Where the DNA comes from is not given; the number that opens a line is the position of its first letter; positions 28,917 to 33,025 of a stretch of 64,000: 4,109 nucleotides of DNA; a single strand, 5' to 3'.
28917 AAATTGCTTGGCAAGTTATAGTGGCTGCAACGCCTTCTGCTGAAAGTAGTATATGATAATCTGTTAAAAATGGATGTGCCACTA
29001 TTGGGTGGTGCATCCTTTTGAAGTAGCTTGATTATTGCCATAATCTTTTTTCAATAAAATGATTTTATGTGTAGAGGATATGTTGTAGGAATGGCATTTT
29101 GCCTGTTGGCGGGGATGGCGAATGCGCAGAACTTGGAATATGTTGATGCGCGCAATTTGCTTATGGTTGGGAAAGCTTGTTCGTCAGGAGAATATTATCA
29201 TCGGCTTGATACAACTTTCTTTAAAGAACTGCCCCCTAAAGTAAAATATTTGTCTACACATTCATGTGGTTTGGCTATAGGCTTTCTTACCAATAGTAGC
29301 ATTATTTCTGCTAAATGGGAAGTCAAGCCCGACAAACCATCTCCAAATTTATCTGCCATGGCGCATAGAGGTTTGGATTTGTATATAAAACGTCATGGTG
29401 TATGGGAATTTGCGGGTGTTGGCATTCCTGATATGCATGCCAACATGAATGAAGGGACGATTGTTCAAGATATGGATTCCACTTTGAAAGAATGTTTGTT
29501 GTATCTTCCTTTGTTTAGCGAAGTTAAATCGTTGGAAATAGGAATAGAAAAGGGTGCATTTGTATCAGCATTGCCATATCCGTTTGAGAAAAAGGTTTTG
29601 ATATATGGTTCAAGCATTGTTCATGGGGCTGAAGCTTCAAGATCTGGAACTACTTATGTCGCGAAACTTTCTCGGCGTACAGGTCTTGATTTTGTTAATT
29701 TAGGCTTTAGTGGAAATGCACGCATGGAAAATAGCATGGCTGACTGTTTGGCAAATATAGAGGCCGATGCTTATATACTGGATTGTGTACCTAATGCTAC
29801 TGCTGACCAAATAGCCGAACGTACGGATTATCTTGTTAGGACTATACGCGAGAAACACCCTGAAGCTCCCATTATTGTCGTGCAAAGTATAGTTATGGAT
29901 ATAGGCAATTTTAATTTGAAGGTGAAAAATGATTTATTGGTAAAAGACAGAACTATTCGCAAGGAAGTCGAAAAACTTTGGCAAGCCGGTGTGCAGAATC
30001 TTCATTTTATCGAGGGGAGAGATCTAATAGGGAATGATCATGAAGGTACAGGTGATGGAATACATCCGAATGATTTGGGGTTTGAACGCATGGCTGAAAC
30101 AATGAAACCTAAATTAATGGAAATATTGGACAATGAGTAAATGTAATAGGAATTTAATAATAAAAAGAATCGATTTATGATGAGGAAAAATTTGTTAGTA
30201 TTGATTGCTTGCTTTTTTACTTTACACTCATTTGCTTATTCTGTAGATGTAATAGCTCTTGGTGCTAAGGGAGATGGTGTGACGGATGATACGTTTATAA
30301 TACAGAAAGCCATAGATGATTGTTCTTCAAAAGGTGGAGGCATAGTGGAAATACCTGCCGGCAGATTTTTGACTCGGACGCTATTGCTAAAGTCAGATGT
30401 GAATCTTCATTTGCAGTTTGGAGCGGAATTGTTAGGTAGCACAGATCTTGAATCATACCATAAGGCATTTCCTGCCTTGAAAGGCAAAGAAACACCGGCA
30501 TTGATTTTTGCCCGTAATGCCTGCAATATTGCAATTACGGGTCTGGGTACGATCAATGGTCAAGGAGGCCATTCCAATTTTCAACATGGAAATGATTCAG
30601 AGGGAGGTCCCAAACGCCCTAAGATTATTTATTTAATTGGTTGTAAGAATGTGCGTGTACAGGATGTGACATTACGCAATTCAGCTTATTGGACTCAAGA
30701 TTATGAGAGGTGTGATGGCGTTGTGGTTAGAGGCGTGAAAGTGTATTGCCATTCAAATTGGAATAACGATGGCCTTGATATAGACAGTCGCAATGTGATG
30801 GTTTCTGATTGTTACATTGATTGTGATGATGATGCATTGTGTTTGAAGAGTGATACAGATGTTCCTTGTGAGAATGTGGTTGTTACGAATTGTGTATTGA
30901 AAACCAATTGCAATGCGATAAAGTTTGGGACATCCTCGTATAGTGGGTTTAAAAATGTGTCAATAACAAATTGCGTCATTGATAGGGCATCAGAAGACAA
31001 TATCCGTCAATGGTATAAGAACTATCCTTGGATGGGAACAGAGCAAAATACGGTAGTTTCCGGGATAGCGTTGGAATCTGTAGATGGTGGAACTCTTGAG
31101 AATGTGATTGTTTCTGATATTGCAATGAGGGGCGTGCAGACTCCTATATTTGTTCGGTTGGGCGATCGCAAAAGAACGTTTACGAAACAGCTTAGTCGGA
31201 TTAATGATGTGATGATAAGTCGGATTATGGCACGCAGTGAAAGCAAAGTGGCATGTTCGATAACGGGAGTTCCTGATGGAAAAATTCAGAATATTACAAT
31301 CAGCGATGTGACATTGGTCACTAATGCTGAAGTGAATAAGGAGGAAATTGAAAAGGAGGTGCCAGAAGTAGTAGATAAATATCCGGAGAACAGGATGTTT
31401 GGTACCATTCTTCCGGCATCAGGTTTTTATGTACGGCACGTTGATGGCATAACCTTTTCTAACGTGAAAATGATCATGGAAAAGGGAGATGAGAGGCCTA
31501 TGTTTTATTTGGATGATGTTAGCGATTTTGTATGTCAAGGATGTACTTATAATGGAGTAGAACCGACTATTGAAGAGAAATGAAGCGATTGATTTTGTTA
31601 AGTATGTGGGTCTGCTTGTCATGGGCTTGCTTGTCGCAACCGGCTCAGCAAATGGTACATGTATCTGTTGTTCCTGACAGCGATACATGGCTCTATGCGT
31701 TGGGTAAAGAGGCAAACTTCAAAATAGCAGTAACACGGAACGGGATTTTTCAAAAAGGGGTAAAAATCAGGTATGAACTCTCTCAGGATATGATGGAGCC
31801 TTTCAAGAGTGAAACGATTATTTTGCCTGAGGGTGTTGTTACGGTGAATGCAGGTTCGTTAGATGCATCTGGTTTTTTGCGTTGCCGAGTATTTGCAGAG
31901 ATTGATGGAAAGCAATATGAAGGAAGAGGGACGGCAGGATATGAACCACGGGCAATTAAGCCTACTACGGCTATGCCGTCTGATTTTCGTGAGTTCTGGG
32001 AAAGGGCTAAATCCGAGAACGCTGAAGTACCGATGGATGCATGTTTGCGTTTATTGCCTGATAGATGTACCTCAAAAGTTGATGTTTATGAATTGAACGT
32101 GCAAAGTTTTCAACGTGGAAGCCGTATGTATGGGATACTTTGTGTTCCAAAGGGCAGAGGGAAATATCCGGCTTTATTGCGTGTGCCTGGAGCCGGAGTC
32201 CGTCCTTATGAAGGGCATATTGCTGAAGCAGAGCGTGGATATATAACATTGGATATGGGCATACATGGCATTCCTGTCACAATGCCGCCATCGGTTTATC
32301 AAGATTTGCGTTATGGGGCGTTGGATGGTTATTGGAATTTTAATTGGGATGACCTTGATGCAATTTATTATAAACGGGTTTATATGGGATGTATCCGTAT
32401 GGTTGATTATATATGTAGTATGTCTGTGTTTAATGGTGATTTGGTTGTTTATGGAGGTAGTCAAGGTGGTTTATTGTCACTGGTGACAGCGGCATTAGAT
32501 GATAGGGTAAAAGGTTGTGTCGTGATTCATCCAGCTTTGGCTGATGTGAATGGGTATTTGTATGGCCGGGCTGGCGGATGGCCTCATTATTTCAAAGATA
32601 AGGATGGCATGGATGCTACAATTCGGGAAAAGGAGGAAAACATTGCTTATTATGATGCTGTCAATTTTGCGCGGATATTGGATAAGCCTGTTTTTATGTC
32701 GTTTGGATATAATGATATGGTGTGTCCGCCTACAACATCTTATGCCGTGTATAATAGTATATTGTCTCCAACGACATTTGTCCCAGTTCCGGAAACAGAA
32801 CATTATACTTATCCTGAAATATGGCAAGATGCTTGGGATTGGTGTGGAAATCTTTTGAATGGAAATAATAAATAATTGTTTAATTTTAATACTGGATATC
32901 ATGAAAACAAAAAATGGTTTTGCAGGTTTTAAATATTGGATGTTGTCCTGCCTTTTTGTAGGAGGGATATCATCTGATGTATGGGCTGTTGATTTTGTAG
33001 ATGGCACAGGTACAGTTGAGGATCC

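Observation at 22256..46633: A ~330-aa GLUG-like beta-solenoid module occurs five times in one PUL, alone and fused to GH28 and GH105 catalytic domains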

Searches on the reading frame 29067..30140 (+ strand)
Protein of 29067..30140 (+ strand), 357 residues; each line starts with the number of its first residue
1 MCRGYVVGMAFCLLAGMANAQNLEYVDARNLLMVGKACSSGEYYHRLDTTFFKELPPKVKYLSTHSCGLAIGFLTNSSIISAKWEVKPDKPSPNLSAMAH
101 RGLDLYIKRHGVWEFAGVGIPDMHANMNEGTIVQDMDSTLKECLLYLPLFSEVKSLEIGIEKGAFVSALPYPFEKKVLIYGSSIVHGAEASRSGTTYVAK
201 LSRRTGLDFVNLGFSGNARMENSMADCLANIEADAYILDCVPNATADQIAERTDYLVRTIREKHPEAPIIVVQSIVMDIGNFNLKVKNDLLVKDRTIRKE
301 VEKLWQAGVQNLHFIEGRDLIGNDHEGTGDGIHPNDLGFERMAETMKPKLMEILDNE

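Call 10: search_protein_families(library=pfam, proteins=[window:29067-30140:+], max_evalue=0.001)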
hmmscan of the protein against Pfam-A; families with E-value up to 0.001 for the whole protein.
window:29067-30140:+ (357 aa): 3 families
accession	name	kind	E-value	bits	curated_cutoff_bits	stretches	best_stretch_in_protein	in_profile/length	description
PF14606.12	Lipase_GDSL_3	-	9.4e-59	199.1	27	1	174-350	1-177/178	GDSL-like Lipase/Acylhydrolase family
PF14607.12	GxDLY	-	4.5e-41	140.5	27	1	24-164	2-144/146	N-terminus of Esterase_SGNH_hydro-type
PF13472.12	Lipase_GDSL_2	-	2.2e-11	45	32.9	1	180-340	2-177/178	GDSL-like Lipase/Acylhydrolase family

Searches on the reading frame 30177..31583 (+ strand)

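Call 10: search_protein_families(library=pfam, proteins=[window:30177-31583:+], max_evalue=0.001)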
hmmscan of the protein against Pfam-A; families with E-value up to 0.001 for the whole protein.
window:30177-31583:+ (468 aa): 2 families
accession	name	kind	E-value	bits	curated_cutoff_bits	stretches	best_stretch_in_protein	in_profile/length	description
PF00295.23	Glyco_hydro_28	-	1.1e-20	74.5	22.9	1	49-383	1-309/324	Glycosyl hydrolases family 28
PF12708.12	Pect-lyase_RHGA_epim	-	2.6e-11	44.2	27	1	24-266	3-208/213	Rhamnogalacturonase A/epimerase, pectate lyase-like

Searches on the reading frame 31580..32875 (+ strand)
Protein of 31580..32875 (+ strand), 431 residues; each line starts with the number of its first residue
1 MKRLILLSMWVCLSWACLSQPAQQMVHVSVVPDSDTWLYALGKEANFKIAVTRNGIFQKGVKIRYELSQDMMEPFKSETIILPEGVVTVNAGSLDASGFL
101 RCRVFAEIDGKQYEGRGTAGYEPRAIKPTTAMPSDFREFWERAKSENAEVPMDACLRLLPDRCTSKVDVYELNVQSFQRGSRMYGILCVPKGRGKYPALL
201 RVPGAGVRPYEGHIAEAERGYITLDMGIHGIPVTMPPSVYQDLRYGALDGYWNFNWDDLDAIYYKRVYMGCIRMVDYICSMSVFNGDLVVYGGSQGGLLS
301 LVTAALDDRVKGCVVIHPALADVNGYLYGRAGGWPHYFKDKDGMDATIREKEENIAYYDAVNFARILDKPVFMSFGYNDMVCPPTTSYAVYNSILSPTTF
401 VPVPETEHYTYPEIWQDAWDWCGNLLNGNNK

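Call 10: search_protein_families(library=pfam, proteins=[window:31580-32875:+], max_evalue=0.001)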
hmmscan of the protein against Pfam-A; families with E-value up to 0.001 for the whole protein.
window:31580-32875:+ (431 aa): 3 families
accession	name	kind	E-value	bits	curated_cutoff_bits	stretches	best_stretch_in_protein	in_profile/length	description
PF05448.18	AXE1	-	3.7e-37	128.2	21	1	127-413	15-308/321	Acetyl xylan esterase (AXE1)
PF00326.27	Peptidase_S9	-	4.3e-06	26.8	22.6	1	271-392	48-168/213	Prolyl oligopeptidase family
PF00561.26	Abhydrolase_1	-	1.5e-05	25.2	25.8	0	286-321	69-106/245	alpha/beta hydrolase fold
